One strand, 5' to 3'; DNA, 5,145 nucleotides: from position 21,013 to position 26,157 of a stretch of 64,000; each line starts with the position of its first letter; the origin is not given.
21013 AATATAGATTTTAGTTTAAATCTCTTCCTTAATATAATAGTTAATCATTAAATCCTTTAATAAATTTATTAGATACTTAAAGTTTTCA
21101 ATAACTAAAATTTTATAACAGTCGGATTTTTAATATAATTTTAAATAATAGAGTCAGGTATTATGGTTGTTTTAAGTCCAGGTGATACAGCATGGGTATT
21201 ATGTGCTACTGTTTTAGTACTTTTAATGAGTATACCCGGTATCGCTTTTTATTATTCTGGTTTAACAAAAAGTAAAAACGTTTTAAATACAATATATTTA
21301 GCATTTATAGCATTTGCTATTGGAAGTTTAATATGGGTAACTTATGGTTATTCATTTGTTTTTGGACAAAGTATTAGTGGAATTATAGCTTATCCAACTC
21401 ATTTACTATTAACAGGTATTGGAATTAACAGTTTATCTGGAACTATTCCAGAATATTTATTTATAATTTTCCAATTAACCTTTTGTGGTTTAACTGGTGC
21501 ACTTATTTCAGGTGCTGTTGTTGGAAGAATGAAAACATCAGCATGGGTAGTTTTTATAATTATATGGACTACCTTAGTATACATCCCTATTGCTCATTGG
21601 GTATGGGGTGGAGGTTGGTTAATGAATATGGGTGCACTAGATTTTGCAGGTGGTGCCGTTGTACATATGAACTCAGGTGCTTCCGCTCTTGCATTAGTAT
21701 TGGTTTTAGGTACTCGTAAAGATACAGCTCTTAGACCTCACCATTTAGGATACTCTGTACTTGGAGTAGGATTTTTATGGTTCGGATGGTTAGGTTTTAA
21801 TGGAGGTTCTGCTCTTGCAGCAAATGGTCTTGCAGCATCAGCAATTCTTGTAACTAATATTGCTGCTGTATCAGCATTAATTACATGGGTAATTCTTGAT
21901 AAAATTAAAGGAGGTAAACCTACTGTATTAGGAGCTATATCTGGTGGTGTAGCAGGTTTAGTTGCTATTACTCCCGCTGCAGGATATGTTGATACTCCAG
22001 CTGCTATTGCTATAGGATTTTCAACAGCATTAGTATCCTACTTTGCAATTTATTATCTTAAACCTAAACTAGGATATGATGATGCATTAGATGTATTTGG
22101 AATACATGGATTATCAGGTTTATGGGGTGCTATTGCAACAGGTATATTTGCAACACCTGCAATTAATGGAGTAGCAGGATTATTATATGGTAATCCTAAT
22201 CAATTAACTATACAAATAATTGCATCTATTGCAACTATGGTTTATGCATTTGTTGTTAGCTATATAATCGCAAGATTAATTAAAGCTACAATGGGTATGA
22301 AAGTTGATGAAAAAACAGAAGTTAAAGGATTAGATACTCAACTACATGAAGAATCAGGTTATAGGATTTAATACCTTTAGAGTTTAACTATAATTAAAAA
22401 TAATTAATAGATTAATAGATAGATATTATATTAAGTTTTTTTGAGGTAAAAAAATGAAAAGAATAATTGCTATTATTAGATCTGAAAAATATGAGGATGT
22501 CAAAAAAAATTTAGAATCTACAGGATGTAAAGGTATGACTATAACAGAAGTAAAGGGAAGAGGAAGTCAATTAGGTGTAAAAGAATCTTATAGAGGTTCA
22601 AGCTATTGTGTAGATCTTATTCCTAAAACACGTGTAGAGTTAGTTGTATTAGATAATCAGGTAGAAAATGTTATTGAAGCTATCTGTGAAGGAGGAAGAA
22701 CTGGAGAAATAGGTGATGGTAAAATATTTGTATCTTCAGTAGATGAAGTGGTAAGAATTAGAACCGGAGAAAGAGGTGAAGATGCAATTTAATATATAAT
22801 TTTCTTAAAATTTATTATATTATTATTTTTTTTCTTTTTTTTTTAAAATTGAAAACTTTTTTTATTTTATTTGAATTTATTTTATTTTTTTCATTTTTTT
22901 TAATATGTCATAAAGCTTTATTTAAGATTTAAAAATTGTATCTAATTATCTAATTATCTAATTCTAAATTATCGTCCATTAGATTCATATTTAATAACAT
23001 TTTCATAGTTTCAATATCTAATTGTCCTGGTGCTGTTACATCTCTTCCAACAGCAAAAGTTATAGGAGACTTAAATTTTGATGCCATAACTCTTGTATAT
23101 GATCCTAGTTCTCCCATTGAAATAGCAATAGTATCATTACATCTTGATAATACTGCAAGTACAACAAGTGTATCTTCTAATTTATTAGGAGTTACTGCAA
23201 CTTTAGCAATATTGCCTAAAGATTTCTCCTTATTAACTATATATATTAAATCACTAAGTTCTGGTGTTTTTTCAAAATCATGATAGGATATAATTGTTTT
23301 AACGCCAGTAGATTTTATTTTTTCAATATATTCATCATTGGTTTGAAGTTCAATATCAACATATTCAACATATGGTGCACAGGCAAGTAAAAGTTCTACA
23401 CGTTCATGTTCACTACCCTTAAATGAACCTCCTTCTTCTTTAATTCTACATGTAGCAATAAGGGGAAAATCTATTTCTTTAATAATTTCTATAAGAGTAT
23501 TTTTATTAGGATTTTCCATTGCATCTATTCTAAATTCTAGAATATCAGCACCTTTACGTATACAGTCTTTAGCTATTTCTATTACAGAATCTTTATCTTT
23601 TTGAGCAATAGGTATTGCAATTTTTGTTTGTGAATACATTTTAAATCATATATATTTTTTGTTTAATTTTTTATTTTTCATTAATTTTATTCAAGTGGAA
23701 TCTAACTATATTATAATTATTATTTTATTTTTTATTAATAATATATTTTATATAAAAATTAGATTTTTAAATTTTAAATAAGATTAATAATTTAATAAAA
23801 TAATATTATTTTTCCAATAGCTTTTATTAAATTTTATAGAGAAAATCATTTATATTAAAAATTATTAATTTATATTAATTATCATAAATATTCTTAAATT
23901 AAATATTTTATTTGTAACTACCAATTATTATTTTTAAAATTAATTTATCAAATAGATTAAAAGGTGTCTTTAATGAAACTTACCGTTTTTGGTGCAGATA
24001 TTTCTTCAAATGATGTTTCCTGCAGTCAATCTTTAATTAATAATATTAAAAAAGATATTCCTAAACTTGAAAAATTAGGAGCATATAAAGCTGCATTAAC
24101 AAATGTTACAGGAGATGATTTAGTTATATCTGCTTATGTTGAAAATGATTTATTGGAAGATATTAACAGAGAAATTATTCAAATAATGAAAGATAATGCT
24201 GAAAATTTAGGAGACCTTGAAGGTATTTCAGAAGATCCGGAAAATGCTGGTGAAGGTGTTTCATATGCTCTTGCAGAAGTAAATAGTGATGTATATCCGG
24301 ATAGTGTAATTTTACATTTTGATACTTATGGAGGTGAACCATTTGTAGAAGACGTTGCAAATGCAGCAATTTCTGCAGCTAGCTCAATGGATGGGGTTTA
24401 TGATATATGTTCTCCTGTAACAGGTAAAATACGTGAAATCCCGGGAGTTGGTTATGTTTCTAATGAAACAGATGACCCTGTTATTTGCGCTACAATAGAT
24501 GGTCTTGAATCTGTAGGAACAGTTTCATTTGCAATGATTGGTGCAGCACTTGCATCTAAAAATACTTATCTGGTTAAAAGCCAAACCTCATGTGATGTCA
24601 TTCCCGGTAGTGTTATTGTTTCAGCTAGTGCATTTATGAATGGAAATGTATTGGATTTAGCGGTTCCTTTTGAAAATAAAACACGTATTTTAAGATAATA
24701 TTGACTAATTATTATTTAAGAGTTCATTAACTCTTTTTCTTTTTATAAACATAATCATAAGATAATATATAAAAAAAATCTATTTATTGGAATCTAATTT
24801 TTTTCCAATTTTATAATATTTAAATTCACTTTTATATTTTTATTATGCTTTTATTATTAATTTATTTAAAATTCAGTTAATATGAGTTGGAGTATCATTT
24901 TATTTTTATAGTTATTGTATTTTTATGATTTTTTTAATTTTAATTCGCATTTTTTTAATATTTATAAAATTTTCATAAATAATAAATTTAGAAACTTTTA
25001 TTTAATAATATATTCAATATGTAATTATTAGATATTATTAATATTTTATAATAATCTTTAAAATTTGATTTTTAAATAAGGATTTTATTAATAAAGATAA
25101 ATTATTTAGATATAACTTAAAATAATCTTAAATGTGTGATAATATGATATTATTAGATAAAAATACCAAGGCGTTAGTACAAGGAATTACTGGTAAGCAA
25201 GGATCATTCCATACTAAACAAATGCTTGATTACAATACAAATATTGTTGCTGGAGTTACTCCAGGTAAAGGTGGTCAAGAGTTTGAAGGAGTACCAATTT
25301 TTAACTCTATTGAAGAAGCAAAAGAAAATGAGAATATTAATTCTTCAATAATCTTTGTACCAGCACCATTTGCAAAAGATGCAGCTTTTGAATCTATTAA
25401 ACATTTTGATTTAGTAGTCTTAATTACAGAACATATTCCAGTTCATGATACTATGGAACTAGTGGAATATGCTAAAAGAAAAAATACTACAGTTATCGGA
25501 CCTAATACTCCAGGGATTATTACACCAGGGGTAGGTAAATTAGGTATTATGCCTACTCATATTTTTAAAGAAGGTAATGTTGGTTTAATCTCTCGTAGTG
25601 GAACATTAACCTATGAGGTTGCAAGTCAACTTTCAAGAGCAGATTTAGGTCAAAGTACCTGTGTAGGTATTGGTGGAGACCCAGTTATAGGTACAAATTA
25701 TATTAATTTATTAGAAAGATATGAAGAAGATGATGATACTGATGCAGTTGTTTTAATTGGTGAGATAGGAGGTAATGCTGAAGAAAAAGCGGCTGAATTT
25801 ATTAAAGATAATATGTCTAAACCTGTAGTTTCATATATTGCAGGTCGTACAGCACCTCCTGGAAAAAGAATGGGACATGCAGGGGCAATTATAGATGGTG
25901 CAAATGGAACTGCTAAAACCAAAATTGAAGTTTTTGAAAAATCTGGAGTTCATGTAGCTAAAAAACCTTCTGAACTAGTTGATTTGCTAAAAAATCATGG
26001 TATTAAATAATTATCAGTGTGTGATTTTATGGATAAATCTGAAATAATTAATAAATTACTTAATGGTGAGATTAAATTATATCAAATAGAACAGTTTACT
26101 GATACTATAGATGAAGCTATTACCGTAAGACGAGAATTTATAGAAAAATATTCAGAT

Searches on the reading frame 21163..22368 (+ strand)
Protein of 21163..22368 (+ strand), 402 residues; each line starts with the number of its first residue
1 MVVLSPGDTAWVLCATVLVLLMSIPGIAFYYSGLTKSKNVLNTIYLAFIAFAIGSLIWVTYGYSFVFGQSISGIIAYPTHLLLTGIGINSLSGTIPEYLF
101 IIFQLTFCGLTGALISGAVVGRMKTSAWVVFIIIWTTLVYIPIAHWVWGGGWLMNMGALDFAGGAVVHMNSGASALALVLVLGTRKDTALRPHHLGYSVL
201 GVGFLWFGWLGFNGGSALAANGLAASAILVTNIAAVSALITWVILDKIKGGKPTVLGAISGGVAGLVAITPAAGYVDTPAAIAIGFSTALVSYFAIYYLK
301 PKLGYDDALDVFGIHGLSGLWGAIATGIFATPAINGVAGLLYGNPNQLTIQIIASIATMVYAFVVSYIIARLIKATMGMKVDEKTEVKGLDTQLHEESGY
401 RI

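Call 67: search_protein_families(library=ncbifam, proteins=[window:21163-22368:+], max_evalue=1e-25)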
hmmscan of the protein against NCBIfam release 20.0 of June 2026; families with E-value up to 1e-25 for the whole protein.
window:21163-22368:+ (402 aa): 3 families
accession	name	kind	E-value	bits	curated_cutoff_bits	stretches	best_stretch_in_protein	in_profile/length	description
TIGR00836.1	amt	subfamily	1.6e-130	435.7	343.3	1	8-400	1-406/406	ammonium transporter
NF007947.0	PRK10666.1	equivalog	5.6e-99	331.9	657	1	6-400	29-426/428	ammonium transporter AmtB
TIGR03644.1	marine_trans_1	hypoth_equivalog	4.5e-55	187.1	514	1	8-393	4-394/404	probable ammonium transporter, marine subtype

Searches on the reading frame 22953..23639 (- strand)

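Call 67: search_protein_families(library=ncbifam, proteins=[window:22953-23639:-], max_evalue=1e-25)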
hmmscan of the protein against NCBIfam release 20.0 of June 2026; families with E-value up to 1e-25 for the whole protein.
window:22953-23639:- (229 aa): 2 families
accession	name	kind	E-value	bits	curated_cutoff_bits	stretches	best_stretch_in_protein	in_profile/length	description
TIGR01093.1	aroD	equivalog_domain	4.1e-52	177.5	139.3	1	6-215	1-228/229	type I 3-dehydroquinate dehydratase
NF002683.0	PRK02412.2-2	equivalog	3e-31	108.6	329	1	27-218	18-210/215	3-dehydroquinate dehydratase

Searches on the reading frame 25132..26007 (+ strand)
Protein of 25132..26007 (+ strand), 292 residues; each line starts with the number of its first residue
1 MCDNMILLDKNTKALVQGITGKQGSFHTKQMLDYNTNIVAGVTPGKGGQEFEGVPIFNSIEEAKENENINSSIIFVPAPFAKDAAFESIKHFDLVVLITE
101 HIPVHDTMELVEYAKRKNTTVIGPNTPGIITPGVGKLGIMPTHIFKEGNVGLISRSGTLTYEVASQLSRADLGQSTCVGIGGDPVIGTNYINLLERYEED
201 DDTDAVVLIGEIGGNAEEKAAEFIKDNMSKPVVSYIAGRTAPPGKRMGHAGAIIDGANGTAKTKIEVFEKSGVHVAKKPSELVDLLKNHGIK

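Call 67: search_protein_families(library=ncbifam, proteins=[window:25132-26007:+], max_evalue=1e-25)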
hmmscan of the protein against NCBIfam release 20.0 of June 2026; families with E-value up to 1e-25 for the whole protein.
window:25132-26007:+ (292 aa): 2 families
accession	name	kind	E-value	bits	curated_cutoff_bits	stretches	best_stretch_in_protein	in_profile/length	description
TIGR01019.1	sucCoAalpha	subfamily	3.7e-137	456.4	353.2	1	6-287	1-283/286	succinate--CoA ligase subunit alpha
NF004230.0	PRK05678.1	equivalog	8.5e-134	445.3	336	1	5-288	2-286/291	succinate--CoA ligase subunit alpha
